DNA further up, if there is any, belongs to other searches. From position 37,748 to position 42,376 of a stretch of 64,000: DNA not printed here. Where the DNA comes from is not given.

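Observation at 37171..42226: ElbD-like four-domain megaenzyme (FAR-acyl-AMP ligase-ACP-PlsC) followed by a HAD phosphatase: candidate ether/alkyl-glycerolipid module with permuted domain order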

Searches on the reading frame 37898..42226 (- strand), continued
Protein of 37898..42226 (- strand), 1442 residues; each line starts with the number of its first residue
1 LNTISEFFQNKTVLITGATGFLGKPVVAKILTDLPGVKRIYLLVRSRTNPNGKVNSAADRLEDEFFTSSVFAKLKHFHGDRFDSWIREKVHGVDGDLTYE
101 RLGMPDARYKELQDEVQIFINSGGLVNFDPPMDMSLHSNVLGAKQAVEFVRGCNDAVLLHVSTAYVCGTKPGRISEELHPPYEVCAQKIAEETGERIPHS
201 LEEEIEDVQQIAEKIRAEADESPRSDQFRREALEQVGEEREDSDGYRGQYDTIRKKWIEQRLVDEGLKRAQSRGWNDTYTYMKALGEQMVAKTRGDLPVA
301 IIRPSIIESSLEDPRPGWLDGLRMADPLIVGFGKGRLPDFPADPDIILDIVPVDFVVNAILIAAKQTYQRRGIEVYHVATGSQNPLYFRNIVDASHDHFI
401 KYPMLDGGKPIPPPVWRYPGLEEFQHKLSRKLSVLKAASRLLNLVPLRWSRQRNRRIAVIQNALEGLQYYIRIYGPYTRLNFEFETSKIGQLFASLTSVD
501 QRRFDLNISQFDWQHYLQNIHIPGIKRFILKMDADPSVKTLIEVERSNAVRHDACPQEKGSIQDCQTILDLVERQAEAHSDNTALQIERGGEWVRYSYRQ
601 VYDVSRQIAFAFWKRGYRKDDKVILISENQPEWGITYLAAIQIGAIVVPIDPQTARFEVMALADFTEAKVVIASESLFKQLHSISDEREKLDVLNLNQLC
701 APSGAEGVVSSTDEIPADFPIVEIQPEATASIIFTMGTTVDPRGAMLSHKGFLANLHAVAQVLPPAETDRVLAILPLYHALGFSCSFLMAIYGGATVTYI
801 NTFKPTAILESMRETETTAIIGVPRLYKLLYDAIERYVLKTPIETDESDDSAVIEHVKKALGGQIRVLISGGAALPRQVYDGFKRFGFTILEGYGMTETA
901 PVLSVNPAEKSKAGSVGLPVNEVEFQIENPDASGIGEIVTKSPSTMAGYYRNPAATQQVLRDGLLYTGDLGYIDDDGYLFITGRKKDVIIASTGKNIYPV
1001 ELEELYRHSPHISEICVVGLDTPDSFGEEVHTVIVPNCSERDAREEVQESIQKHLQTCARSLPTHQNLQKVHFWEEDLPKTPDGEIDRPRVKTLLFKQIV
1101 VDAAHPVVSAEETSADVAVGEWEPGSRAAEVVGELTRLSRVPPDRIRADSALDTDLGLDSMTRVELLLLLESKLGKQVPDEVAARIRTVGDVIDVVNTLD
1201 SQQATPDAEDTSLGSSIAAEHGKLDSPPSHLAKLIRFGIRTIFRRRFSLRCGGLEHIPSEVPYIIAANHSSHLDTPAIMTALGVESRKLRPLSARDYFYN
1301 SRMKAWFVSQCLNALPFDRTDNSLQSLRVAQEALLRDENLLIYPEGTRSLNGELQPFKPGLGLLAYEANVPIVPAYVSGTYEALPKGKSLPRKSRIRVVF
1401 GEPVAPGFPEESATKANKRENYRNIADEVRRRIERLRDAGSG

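Call 66: list_cluster_members(proteins=[P0275, P0281, P0284, P0286, P0290, P0293, P0294, P0296, P0299, P0300])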
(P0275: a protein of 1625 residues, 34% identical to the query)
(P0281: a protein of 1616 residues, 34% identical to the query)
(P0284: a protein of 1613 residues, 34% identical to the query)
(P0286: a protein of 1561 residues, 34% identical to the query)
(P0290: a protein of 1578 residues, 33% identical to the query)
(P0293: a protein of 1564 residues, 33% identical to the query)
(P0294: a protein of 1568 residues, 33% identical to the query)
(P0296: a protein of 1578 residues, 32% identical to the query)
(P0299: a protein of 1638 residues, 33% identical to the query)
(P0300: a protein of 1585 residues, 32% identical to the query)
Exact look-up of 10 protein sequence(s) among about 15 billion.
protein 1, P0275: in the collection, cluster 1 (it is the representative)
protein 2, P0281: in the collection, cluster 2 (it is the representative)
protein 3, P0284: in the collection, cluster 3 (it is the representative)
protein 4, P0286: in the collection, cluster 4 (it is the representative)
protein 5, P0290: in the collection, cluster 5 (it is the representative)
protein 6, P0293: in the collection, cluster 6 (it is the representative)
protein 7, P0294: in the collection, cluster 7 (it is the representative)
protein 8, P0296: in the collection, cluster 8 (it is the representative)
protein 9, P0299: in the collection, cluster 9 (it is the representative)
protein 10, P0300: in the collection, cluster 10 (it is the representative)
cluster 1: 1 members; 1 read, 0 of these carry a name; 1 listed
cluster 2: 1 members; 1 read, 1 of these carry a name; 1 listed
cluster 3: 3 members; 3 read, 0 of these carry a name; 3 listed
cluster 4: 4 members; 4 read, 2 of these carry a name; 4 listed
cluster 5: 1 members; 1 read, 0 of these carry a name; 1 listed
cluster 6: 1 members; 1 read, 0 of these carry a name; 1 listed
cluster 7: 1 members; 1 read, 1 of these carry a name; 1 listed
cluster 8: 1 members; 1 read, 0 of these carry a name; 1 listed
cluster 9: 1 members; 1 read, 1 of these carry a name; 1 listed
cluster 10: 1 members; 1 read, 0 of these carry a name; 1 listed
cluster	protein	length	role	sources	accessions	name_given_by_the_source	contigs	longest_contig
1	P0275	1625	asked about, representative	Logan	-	-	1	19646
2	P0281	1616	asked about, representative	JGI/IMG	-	long-chain acyl-CoA synthetase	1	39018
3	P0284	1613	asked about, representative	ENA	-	-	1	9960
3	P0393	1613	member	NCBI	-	-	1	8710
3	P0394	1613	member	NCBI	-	-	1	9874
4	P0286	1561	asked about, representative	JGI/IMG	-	long-chain acyl-CoA synthetase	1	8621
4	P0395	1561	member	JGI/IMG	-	long-chain acyl-CoA synthetase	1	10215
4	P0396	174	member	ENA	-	-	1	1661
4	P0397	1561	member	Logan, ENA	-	-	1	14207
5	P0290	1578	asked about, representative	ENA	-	-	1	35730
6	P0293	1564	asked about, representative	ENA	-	-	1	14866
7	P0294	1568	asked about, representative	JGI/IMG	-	long-chain acyl-CoA synthetase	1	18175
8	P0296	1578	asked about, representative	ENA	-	-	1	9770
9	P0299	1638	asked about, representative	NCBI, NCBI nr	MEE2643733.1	MAG: AMP-binding protein [Myxococcota bacterium] | AMP-binding protein [Myxococcota bacterium]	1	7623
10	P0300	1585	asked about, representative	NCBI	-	-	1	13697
